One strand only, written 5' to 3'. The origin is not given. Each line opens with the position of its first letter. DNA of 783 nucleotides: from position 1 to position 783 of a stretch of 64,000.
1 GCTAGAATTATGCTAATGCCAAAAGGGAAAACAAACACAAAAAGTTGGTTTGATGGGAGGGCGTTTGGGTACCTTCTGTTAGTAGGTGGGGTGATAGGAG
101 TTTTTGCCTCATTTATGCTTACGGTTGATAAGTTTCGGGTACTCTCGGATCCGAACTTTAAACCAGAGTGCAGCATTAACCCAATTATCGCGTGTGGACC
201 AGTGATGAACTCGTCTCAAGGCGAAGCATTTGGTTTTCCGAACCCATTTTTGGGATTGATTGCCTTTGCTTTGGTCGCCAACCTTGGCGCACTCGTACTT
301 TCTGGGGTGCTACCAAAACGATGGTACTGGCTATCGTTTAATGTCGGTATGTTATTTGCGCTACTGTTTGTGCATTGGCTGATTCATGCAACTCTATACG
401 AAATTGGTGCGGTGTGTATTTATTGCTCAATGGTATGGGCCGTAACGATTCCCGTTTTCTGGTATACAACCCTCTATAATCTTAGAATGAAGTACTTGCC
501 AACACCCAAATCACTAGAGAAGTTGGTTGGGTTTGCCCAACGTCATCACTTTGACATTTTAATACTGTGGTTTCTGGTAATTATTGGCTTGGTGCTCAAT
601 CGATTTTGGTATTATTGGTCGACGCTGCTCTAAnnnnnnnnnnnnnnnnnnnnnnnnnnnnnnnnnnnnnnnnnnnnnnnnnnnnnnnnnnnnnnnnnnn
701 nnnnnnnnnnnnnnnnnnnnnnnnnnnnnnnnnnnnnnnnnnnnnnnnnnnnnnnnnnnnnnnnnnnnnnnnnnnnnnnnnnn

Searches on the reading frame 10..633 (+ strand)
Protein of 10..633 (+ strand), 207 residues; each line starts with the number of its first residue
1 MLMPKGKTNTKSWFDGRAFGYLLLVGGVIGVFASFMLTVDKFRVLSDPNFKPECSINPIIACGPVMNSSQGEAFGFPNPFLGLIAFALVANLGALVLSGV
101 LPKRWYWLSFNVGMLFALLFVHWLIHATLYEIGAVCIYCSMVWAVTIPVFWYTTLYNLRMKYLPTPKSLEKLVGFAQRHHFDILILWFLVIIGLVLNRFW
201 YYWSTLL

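Call 38: search_protein_families(library=padloc, alignment_id=A2, max_evalue=0.00001)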
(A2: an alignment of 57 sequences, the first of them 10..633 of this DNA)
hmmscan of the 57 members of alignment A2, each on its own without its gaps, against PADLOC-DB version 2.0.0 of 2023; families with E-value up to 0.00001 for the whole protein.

A. member 1, window:10-633:+ (207 aa): 0 families

B. families by the number of members that match (of 57 scanned): 139 families (the first 25 are shown)
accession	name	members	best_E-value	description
PDLC04135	mad3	2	3.6e-103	mads_3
PDLC04140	mad8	2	3e-38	mads_8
PDLC04164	AriA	2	3.6e-19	-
PDLC03878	NsnB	2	5.8e-19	-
PDLC02980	AriA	2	7.8e-19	-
PDLC02914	ATPase-Toprim_I-B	2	5.1e-16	-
PDLC04244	PDC-M01A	2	1.2e-13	-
PDLC04175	HEC-01A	2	1.4e-11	-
PDLC04242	PDC-M01A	2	4.5e-08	-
PDLC03817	RTasSbcB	1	4.9e-52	DRT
PDLC04042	PD-T4-6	1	1.8e-33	-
PDLC04138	mad6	1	2.8e-33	mads_6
PDLC04053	PD-T4-6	1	2.1e-32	-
PDLC02358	Old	1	2.5e-28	Old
PDLC02981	AriAB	1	1.7e-27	-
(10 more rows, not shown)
